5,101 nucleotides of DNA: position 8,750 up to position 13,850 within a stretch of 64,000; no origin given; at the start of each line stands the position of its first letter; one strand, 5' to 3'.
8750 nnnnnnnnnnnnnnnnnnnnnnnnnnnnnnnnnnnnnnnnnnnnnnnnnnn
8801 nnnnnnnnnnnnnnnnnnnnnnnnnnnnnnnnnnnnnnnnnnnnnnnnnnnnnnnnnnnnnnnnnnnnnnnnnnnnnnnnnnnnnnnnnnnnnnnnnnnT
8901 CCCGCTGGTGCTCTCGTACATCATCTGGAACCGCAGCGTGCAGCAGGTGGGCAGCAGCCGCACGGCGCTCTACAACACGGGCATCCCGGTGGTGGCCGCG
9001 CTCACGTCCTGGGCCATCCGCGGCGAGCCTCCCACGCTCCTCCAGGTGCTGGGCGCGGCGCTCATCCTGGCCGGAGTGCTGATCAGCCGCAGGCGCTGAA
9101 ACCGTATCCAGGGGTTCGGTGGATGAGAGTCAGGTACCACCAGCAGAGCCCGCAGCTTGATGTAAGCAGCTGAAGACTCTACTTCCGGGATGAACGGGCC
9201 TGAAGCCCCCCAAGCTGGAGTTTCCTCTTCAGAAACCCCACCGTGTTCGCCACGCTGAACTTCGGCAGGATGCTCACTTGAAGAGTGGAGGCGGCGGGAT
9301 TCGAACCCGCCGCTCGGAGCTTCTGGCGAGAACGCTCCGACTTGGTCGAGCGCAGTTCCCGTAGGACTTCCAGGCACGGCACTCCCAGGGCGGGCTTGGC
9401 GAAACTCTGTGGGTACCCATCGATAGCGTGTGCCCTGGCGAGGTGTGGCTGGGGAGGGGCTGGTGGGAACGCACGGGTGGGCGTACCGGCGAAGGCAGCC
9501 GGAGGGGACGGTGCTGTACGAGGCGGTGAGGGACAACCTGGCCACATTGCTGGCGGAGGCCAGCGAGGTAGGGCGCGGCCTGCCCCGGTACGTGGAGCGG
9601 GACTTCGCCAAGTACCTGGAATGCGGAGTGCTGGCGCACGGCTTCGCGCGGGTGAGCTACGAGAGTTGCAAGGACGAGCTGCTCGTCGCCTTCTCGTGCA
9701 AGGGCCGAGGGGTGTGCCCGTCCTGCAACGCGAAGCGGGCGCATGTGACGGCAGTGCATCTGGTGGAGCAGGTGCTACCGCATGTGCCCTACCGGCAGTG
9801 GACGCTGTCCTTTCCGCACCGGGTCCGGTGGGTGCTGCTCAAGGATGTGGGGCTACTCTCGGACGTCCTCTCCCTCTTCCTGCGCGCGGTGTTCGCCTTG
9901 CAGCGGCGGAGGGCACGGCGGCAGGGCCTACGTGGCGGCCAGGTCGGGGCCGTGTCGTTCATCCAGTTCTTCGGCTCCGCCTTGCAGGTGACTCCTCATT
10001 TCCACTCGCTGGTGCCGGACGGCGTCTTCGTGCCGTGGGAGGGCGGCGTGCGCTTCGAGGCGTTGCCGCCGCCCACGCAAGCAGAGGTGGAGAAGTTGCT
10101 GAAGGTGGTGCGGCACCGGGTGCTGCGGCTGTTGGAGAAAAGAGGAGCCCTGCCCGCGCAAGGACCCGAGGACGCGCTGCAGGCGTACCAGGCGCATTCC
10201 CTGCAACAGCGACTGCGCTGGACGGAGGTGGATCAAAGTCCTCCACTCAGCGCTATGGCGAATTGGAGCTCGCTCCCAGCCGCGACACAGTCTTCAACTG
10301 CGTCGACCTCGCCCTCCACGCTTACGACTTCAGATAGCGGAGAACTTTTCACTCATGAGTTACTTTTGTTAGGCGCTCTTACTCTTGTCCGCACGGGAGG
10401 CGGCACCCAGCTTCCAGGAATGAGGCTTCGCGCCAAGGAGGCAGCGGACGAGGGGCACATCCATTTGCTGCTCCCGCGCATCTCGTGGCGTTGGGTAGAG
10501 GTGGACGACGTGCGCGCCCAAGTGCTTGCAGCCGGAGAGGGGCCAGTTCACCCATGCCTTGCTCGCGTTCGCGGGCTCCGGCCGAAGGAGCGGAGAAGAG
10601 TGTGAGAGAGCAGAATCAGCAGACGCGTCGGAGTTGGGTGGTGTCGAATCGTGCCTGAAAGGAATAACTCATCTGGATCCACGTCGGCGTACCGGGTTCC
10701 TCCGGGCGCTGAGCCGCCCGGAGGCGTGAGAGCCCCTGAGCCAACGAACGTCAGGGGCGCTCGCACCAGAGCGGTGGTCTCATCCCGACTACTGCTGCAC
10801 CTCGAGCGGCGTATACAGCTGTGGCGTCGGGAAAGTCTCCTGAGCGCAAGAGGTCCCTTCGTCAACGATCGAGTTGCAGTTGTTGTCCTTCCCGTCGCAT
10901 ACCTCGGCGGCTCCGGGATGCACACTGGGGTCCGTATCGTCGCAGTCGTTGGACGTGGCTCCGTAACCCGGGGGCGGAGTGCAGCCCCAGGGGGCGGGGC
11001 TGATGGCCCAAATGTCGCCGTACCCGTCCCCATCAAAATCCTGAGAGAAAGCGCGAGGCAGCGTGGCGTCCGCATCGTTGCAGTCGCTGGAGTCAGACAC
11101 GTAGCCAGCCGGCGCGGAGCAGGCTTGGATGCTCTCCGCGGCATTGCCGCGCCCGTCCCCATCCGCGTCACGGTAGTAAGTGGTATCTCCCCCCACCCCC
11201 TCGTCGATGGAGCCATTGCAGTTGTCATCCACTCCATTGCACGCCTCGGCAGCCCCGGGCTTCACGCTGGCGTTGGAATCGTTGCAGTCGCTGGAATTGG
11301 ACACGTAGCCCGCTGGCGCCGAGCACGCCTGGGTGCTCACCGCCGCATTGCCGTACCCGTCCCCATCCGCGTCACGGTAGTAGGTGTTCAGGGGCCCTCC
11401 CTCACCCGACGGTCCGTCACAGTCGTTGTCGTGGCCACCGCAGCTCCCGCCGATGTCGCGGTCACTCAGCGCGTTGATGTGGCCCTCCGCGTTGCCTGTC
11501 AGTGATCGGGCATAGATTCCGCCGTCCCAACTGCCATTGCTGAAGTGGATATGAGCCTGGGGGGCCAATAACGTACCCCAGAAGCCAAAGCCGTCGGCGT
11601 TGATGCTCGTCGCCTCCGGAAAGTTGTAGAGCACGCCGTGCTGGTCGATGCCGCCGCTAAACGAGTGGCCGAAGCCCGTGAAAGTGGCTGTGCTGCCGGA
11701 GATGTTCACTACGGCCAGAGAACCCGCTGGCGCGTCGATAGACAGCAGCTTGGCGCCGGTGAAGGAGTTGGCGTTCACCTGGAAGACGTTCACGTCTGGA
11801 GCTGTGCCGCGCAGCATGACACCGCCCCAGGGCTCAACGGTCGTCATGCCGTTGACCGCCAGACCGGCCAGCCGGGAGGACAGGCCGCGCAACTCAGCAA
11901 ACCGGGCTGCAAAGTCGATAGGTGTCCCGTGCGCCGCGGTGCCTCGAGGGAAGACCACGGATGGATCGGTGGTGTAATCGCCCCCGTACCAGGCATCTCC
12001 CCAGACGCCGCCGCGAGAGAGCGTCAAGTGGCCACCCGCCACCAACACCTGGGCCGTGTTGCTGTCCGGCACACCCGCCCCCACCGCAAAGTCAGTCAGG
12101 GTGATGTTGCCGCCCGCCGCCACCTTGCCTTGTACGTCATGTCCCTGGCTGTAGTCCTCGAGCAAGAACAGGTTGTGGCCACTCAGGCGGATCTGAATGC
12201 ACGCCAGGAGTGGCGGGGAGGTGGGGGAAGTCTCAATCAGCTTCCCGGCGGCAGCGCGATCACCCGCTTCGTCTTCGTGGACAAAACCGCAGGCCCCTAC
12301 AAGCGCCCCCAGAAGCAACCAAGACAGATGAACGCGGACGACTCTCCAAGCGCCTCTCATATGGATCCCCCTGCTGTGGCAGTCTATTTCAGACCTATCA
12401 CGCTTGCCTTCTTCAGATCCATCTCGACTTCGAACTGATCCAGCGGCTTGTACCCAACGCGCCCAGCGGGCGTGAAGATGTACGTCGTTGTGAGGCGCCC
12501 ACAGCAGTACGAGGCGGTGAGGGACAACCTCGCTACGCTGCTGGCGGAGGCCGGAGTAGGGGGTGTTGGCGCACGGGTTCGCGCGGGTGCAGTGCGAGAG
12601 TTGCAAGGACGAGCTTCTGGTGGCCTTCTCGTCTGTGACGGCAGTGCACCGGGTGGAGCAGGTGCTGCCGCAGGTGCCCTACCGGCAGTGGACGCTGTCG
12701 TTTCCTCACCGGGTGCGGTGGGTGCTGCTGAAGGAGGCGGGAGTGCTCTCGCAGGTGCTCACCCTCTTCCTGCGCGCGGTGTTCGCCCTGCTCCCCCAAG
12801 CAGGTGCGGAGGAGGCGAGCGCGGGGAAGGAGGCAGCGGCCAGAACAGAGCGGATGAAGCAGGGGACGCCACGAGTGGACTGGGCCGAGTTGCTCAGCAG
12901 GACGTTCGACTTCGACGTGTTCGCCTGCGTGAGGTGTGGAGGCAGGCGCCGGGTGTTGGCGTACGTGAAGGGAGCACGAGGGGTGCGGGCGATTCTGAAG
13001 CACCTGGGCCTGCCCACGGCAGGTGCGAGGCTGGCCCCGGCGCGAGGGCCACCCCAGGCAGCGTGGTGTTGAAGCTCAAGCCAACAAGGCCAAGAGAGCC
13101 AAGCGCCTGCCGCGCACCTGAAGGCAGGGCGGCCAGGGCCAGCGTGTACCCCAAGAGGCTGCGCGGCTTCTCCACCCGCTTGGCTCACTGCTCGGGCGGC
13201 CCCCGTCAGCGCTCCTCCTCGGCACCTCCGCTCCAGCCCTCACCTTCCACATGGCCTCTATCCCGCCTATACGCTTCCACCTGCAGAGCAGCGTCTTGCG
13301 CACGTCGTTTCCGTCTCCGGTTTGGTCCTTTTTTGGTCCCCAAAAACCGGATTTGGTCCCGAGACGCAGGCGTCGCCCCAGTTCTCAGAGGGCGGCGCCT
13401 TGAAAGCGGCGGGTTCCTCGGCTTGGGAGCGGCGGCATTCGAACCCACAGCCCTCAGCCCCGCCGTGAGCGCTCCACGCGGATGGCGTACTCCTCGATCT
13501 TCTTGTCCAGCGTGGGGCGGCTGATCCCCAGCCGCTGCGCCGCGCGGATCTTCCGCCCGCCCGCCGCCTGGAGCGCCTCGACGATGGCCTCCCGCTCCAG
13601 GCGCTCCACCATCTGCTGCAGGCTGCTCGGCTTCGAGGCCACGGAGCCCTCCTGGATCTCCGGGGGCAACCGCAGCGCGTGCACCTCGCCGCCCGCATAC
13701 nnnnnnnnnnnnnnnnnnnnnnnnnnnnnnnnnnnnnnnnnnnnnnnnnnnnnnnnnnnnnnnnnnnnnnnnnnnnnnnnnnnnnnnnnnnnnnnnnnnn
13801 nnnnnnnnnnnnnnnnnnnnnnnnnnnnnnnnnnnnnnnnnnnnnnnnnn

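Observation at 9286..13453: Degenerate IS91-family islet: two same-orientation rolling-circle transposase relics flanking a MopE-repeat lipoprotein, bracketed by tRNA-3'-end-like direct repeats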

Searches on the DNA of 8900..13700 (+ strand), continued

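Call 32: search_rna_families(sources=[L146, L147], threshold=evalue, max_evalue=0.01, show_alignments=2)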
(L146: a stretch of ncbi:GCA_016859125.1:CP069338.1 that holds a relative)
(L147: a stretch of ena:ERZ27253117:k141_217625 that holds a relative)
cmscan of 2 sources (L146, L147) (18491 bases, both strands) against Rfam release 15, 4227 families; matches with E-value up to 0.01: 1.
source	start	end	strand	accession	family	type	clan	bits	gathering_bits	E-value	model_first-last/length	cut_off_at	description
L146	1934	1997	+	RF00023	tmRNA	Gene;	CL00001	33.7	47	2.2e-10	1-374/374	no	transfer-messenger RNA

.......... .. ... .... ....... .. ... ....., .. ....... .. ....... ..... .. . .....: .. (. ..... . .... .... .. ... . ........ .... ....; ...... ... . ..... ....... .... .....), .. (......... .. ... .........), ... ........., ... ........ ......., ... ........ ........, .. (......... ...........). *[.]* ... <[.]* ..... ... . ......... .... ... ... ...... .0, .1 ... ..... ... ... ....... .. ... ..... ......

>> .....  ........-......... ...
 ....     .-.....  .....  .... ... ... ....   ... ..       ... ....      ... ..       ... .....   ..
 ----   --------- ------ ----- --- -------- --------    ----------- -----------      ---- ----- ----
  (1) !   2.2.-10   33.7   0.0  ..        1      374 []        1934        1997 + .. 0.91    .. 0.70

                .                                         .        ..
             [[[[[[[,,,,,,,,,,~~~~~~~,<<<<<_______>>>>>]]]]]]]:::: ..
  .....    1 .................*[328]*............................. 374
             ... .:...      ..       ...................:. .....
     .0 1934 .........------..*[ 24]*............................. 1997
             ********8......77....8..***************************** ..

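Call 56: search_rna_families(sources=[L149, L151, L152, L153, L148, L150], threshold=evalue, max_evalue=0.05, show_alignments=3)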
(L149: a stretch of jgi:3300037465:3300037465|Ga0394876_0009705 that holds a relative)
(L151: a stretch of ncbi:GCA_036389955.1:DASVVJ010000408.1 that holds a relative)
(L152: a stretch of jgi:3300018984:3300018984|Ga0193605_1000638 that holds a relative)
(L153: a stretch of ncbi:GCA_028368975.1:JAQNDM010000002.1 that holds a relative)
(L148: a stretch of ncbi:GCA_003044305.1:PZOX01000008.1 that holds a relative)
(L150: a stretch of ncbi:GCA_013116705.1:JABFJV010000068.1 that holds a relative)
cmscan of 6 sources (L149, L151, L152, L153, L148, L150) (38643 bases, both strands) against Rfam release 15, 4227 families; matches with E-value up to 0.05: 1.
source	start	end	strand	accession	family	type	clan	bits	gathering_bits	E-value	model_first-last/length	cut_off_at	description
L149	3773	3876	-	RF00023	tmRNA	Gene;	CL00001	18.9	47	0.00083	1-374/374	no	transfer-messenger RNA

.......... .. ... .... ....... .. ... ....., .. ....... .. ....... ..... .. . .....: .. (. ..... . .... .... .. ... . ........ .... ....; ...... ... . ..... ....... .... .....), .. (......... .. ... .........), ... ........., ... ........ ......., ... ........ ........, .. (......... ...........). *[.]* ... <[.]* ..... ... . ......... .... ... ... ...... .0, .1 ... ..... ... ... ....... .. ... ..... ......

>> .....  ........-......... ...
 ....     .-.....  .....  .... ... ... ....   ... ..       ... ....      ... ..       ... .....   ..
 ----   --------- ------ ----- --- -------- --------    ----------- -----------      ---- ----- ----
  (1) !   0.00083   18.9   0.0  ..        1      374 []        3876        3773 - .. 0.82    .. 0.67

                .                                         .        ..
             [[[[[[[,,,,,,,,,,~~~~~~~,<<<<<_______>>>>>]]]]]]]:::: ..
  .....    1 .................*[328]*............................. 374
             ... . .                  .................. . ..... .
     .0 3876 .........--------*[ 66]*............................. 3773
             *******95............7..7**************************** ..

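Call 75: search_dna_similar(query=window:13275-13460:+, collection=phages, mode=distant, max_evalue=0.01, max_rows=10)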
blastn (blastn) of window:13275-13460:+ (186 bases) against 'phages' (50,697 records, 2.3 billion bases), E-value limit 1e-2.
No match.

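Call 76: search_dna_similar(query=window:9100-10240:+, collection=plasmids, mode=distant, max_evalue=0.00001, max_rows=10)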
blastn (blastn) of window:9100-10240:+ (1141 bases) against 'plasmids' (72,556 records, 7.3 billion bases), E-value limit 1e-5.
Records with a match: 21; places in all: 25; records where one place covers at least 80% of the query: 0.
Best place of each record, by identity: 60-80% 21.
By first word of the organism name: Pseudomonas 5; Klebsiella 4; Acidovorax 2; Burkholderia 2; Comamonas 2; Achromobacter 1; Enterobacter 1; Herbaspirillum 1; Azonexus 1; uncultured 1; and 1 more.
By predicted mobility (MOB-suite, as given by PLSDB): conjugative 10; mobilizable 7; non-mobilizable 4.
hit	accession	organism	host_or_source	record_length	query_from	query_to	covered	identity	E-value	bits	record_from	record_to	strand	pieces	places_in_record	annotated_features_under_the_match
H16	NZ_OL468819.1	Pseudomonas aeruginosa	-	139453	481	675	17%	68.0%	3e-7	64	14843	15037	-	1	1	transposase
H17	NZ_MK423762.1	Achromobacter ruhlandii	patient with cystic fibrosis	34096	481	675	17%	68.0%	3e-7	64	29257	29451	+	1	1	transposase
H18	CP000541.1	Acidovorax sp. JS42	-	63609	505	646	12%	69.7%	1e-6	63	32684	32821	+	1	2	putative transposase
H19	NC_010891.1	Pseudomonas sp. CT14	-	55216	505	646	12%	69.7%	1e-6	63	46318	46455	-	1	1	IS91 family transposase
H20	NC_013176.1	Pseudomonas putida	-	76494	505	646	12%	69.7%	1e-6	63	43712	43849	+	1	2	IS91 family transposase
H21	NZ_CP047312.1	Pseudomonas putida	whole organism,soil sample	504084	505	646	12%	69.7%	1e-6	63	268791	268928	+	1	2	IS91 family transposase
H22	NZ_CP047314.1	Pseudomonas putida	whole organism,soil sample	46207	505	646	12%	69.7%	1e-6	63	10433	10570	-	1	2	IS91 family transposase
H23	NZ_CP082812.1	Burkholderia contaminans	Homo sapiens,Swab from tracheostomic ...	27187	505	646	12%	69.7%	1e-6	63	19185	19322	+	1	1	IS91 family transposase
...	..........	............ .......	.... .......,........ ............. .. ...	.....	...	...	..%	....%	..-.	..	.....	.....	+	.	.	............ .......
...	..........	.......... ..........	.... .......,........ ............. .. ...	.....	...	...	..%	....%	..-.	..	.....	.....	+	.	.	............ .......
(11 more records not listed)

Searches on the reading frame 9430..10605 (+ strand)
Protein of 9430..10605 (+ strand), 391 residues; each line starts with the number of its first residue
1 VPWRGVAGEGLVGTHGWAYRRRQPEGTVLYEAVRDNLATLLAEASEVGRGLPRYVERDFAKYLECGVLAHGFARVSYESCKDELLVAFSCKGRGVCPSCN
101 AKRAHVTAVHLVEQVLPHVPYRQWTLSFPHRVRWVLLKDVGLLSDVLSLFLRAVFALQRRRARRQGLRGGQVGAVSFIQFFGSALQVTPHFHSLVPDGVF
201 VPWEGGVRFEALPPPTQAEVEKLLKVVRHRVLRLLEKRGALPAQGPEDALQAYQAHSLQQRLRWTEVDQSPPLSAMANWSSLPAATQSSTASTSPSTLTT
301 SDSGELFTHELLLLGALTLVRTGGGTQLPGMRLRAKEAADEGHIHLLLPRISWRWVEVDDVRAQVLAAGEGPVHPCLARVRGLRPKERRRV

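Call 4: search_protein_families(library=pfam, proteins=[window:9430-10605:+], max_evalue=0.01)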
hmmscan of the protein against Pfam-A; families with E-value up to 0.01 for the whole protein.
window:9430-10605:+ (391 aa): 2 families
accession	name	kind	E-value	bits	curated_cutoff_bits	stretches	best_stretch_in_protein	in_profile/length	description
PF14319.11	Zn_Tnp_IS91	-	1e-14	54.7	26.3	1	49-127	13-89/90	Transposase zinc-binding domain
PF04986.18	Y2_Tnp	-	1e-06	29.3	20.9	1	173-240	1-68/183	Putative transposase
